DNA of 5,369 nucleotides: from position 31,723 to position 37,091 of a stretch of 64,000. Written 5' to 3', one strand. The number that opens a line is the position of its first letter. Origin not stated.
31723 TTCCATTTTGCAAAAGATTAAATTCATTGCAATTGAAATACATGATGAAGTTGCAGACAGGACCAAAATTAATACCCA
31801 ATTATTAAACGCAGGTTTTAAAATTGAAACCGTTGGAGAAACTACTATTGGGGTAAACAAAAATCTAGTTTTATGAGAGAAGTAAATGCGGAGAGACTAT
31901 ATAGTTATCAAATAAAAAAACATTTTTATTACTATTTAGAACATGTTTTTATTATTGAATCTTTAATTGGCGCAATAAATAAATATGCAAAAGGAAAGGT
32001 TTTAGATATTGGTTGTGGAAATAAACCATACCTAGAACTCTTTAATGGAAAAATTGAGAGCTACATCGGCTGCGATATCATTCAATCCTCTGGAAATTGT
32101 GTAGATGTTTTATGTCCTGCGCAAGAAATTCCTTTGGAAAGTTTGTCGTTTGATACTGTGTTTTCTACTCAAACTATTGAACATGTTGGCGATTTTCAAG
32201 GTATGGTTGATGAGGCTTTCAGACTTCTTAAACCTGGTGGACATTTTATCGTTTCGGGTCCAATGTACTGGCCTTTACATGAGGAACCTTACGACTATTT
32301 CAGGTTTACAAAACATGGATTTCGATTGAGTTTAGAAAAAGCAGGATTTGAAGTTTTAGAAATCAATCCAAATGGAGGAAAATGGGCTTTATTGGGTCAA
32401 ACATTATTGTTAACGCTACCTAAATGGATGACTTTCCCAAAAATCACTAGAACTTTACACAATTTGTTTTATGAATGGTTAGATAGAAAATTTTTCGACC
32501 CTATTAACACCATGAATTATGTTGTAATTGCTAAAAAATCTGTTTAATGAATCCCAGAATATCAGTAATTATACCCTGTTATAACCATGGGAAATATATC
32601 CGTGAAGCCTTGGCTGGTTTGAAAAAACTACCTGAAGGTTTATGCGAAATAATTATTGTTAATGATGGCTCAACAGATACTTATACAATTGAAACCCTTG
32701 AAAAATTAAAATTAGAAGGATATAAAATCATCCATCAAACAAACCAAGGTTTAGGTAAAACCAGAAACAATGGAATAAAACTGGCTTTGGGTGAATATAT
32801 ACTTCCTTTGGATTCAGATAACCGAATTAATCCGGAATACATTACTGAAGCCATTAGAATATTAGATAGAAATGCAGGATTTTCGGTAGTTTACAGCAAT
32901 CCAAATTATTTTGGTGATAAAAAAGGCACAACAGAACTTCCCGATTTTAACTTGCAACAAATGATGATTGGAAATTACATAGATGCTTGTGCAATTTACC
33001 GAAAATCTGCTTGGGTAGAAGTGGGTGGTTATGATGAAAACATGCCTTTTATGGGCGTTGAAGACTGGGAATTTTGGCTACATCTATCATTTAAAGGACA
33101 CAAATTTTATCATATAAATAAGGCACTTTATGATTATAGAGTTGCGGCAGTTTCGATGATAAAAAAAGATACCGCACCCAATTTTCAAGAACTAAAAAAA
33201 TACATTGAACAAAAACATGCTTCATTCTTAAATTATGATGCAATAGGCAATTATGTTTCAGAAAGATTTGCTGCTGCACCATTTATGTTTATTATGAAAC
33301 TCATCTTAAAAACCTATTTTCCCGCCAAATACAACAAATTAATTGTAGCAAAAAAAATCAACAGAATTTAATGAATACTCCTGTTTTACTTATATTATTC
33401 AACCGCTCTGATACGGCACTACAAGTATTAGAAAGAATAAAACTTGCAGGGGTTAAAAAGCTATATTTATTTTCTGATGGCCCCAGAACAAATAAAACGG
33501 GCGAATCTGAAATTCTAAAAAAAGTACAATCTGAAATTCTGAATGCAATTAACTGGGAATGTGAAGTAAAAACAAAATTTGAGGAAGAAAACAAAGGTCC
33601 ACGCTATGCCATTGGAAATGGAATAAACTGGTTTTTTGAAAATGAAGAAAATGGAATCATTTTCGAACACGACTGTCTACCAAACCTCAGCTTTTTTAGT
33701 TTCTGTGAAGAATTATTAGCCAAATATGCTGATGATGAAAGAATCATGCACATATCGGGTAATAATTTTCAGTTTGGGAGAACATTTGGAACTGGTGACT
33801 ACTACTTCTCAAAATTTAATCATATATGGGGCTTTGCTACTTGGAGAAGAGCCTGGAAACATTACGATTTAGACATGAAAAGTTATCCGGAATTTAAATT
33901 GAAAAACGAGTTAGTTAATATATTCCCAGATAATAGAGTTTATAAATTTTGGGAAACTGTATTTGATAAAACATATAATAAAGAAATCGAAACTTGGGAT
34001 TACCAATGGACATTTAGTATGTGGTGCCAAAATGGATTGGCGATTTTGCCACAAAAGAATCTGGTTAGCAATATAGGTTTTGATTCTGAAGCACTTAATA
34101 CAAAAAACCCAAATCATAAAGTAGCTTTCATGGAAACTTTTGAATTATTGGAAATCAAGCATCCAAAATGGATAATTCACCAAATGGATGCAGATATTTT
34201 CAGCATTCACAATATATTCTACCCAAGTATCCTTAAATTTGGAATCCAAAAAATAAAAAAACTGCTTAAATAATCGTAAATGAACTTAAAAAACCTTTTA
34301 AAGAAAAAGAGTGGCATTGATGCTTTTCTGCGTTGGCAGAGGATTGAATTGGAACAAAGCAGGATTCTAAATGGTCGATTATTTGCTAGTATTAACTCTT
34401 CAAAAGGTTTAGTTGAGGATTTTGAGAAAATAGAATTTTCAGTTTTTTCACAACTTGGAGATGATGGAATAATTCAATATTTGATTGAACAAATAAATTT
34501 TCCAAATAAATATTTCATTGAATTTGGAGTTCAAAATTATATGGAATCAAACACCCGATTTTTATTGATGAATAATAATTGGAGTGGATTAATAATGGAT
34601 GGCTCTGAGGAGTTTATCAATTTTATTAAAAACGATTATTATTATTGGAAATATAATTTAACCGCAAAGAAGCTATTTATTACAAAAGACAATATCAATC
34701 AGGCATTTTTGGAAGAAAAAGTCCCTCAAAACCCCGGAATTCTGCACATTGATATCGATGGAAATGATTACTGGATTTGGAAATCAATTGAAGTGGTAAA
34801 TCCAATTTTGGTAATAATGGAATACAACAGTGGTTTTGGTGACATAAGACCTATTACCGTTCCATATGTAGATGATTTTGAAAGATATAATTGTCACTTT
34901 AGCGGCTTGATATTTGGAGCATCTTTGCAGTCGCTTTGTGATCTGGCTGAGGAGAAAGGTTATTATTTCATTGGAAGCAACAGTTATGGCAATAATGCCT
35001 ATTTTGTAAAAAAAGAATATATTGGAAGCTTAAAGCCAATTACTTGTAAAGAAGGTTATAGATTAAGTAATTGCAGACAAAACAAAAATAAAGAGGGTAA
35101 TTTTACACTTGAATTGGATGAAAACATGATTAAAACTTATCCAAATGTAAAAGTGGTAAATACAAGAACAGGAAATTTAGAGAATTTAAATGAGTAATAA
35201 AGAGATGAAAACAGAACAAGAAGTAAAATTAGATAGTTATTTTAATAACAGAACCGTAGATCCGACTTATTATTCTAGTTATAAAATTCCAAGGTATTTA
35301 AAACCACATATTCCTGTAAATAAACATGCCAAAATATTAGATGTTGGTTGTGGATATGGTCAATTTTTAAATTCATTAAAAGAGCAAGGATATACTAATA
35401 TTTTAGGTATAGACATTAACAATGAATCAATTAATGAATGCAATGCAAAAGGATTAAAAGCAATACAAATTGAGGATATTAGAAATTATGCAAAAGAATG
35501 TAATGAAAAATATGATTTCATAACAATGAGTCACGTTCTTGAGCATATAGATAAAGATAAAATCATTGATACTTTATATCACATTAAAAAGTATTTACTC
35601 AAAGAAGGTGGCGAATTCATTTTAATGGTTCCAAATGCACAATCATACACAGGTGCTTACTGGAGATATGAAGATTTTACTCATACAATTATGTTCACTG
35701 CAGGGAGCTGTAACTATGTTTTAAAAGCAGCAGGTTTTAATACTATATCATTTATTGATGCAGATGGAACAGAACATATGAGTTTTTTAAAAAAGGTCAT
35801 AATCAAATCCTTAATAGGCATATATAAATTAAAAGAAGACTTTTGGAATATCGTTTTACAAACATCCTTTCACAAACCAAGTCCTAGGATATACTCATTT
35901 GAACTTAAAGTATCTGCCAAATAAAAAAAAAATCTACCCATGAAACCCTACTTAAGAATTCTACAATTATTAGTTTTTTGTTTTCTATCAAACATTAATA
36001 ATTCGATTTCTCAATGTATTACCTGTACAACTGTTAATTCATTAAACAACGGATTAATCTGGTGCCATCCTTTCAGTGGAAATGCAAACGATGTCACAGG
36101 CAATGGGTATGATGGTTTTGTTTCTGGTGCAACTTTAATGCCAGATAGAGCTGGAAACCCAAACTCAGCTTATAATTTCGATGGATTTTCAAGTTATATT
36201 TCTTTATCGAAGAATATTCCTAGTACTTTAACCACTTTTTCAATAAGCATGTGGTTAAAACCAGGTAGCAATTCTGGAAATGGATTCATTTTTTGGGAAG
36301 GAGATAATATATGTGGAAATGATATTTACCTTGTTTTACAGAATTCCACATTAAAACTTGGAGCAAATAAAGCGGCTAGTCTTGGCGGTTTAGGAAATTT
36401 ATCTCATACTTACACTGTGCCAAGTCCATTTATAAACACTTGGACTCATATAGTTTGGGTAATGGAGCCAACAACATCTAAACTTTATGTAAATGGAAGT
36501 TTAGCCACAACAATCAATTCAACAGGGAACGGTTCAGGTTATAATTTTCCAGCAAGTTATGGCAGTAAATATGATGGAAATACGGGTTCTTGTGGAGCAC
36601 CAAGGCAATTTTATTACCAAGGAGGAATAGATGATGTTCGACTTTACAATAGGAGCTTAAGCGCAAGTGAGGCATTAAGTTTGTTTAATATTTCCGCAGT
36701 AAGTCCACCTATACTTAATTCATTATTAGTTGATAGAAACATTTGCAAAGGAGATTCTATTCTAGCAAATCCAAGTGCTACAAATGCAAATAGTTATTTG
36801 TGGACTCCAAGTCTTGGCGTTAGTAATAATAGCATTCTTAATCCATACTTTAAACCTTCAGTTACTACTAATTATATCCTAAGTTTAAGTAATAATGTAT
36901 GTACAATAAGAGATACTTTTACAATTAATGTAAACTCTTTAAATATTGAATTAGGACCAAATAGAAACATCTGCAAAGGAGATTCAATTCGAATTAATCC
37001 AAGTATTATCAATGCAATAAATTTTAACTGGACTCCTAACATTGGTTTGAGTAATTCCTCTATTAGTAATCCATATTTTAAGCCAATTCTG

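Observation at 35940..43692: Tandem paralogous LamG-repeat-CTD adhesin genes with conserved ends and different repeat numbers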

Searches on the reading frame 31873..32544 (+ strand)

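Call 16: search_protein_families(library=pfam, proteins=[window:31873-32544:+], max_evalue=0.001)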
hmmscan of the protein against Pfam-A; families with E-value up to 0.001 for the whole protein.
window:31873-32544:+ (224 aa): 7 families
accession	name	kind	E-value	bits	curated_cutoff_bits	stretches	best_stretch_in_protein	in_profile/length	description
PF08241.18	Methyltransf_11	-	3.7e-14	53.6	21.2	1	44-127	1-95/95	Methyltransferase domain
PF13489.12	Methyltransf_23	-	1.9e-12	47.6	27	1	39-163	22-163/164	Methyltransferase domain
PF13847.12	Methyltransf_31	-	3.4e-10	40.2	27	1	75-130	55-112/145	Methyltransferase domain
PF13649.12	Methyltransf_25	-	2.6e-08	34.9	27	1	43-123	1-97/97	Methyltransferase domain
PF08242.18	Methyltransf_12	-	3.2e-07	31.4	30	1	82-125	56-98/98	Methyltransferase domain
PF05148.21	Methyltransf_8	-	1.5e-05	25.4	27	1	8-128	46-157/219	Hypothetical methyltransferase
PF01209.24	Ubie_methyltran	-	0.00057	19.7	20.1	0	81-127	105-151/233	ubiE/COQ5 methyltransferase family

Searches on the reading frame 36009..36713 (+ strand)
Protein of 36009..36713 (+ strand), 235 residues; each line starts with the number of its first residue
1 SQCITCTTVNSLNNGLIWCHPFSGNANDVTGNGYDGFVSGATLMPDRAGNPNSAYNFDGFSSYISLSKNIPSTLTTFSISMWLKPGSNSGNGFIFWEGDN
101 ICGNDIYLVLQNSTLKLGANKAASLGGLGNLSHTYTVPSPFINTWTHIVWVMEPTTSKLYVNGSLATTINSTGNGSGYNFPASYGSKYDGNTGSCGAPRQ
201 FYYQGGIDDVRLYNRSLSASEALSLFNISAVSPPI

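Call 30: find_homologous_proteins(query=window:36009-36713:+, max_evalue=1e-10)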
Query window:36009-36713:+ (235 aa): 17 proteins with E <= 1e-10 among 305 candidates.
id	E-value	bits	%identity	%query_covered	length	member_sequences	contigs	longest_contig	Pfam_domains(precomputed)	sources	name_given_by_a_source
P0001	2.5e-117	409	79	97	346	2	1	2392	PF13385.14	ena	-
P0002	2.5e-61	226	83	51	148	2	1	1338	-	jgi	jgi:hypothetical protein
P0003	9.7e-29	119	38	95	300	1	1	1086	PF13385.14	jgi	jgi:hypothetical protein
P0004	4.1e-22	97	38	90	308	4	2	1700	PF13385.14,PF18962.8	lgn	-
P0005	2.0e-20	92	34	95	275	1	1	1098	PF13385.14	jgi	jgi:hypothetical protein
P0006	2.6e-17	82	33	91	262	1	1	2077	PF07589.17,PF13385.14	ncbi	-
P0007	8.5e-17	80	34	92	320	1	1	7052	PF13385.14,PF18962.8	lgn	-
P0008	1.2e-16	80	32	91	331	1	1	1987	PF13385.14,PF18962.8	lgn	-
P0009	4.0e-15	75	32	94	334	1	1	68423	PF13385.14,PF18962.8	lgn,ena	-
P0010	1.2e-14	73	38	91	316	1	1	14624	PF07953.21,PF13385.14,PF18962.8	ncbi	ncbi:MAG: T9SS type A sorting domain-containing protein [Bergeyella sp.]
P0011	1.4e-14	73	36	91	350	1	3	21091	PF13385.14,PF18962.8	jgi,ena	-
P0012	1.6e-14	73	31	92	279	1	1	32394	PF13385.14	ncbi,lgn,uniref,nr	ncbi:LamG domain-containing protein [Mucilaginibacter sp.]|uniref:LamG domain-containing protein n=1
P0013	2.1e-14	72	31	91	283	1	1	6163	PF07953.21,PF13385.14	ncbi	-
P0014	1.8e-13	69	31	93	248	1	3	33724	PF13385.14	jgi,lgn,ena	-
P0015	2.7e-12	65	28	92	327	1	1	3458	PF13385.14,PF18962.8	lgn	-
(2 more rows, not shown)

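Call 82: search_protein_representatives(protein=window:36009-36713:+)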
Query: 235 residues. Proteins with E-value up to 0.001 (for the whole library): 45637; up to 1e-10: 16418; up to 1e-30: 1063. The best 150 are listed.
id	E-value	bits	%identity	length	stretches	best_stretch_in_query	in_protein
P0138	8.0e-148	507.4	31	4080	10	9-229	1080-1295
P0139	7.8e-146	500.9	34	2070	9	8-228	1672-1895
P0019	2.7e-130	450.0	82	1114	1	1-235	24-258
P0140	1.2e-129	447.9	34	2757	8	3-227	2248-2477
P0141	9.3e-129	445.0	32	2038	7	9-228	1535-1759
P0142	6.2e-124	429.2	30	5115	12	12-229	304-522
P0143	1.6e-123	427.9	34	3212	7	5-227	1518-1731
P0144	1.6e-119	414.7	33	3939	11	11-228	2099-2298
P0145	1.1e-118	412.0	31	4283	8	8-227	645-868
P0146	3.4e-110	384.2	35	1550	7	11-229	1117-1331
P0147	1.8e-105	368.8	32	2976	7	12-227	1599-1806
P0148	9.7e-105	366.3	34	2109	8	6-229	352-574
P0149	4.7e-102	357.6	35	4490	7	14-229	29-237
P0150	1.1e-99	349.8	35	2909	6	10-233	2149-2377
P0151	9.8e-98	343.4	32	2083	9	11-227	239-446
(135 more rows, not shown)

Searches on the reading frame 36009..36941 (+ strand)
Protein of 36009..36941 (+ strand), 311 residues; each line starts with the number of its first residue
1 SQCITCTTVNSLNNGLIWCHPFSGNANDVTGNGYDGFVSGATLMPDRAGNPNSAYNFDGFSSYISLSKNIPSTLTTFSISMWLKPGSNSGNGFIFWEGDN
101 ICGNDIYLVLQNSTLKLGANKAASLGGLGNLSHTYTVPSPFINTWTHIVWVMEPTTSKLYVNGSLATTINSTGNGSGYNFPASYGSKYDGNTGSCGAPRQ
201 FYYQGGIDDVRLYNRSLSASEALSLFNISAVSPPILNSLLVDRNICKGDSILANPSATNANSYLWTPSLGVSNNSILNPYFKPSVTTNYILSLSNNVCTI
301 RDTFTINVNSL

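Call 53: predict_structure(alignment_id=A2)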
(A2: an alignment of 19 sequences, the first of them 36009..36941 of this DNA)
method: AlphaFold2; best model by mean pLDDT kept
length: 311 residues; sequences in the alignment: 19
mean_pLDDT: 68.8   pTM: 0.69
mean pLDDT of the five models: 68.8, 64.8, 64.6, 63.6, 63.5
residues with pLDDT >= 90: 65; 70-90: 104; 50-70: 52; < 50: 90
segments of 3 or more residues with pLDDT < 50: 1-9, 122-131, 190-194, 233-265, 267-280, 282-285, 293-302, 308-311
pLDDT, mean of each block of 10 residues (from residue 1): 40 88 80 85 87 88 87 83 84 79 73 77 40 61 91 87 90 62 74 50 92 94 88 41 40 42 46 40 51 45 50 37
secondary structure, 60 per line:
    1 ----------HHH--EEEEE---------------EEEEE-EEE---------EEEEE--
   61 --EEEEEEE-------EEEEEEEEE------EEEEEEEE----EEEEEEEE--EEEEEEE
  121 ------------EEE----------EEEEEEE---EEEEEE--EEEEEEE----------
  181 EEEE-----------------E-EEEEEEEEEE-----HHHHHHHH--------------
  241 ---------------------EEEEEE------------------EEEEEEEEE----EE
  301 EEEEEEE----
elements in order: E16-20 E36-40 E42-44 E54-58 E63-69 E77-85 E92-99 E104-111 E114-120 E133-135 E146-152 E156-161 E164-170 E181-184 E204-213 H219-226 E262-267 E286-294 E299-307

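Call 56: fold_search(model_id=the predicted structure, library=pdb)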
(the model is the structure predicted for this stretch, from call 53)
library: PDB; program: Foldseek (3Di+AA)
matches with E <= 10: 1703; with E <= 0.001: 489
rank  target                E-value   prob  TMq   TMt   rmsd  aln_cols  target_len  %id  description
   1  5hon_A                7.3e-11  1.00  0.50  0.73   3.2       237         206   19  Structure of Domain 4 of AbnA, a GH43 extracellular arabinanase from Geobacillus stearothermophilus, in complex with a (released 2017-02-01)
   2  3n7j                  9.9e-11  1.00  0.51  0.40  11.8       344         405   15  Crystal structure of botulinum neurotoxin serotype D binding domain (released 2010-09-08)
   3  7ce2_A                1.4e-10  1.00  0.48  0.35  14.5       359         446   16  The Crystal structure of TeNT Hc complexed with neutralizing antibody (released 2021-04-07)
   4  8qft                  1.7e-10  1.00  0.50  0.14  12.7       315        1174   15  X-ray structure of non-toxic non-hemagglutinin (NTNH) protein from botulinum neurotoxin serotype X (released 2024-08-14)
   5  3r4s_A                1.7e-10  1.00  0.52  0.39  12.4       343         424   16  Cell entry of botulinum neurotoxin type C is dependent upon interaction with two ganglioside molecules (released 2011-06-08)
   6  6zvm_AAA              1.7e-10  1.00  0.51  0.38  14.7       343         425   17  Botulinum neurotoxin B2 binding domain in complex with GD1a (released 2020-10-14)
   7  4kbb_B                1.8e-10  1.00  0.51  0.39  14.7       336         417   16  Structure of Botulinum neurotoxin B binding domain in complex with both synaptotagmin II and GD1a (released 2013-07-03)
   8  4fvv_B                1.9e-10  1.00  0.53  0.41  12.2       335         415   14  Crystal structure of HCR/D-Sa-GBL1/C (released 2012-10-24)
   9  3obr                  1.9e-10  1.00  0.52  0.40  12.1       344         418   16  Crystal structure of Botulinum neurotoxin serotype D binding domain (released 2010-09-08)
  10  5ho0                  2.2e-10  1.00  0.50  0.21   3.3       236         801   20  Crystal structure of AbnA (closed conformation), a GH43 extracellular arabinanase from Geobacillus stearothermophilus (released 2017-02-01)
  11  5ho2                  2.2e-10  1.00  0.49  0.20   5.8       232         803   19  Crystal structure of AbnA (open conformation), a GH43 extracellular arabinanase from Geobacillus stearothermophilus (released 2017-02-01)
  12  5vmr_B                2.2e-10  1.00  0.50  0.38  14.0       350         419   15  Receptor binding domain of BoNT/B in complex with mini-protein binder Bot.2110.4 (released 2017-09-20)
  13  3r4u_A                2.5e-10  1.00  0.51  0.39  12.0       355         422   15  Cell entry of botulinum neurotoxin type C is dependent upon interaction with two ganglioside molecules (released 2011-06-08)
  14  4isq_A                2.8e-10  1.00  0.51  0.39  12.7       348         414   15  Binding domain of Botulinum neurotoxin DC in complex with human synaptotagmin I (released 2013-08-14)
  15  2np0_A                2.8e-10  1.00  0.51  0.14  14.4       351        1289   15  Crystal structure of the Botulinum neurotoxin type B complexed with synaptotagamin-II ectodomain (released 2006-12-26)
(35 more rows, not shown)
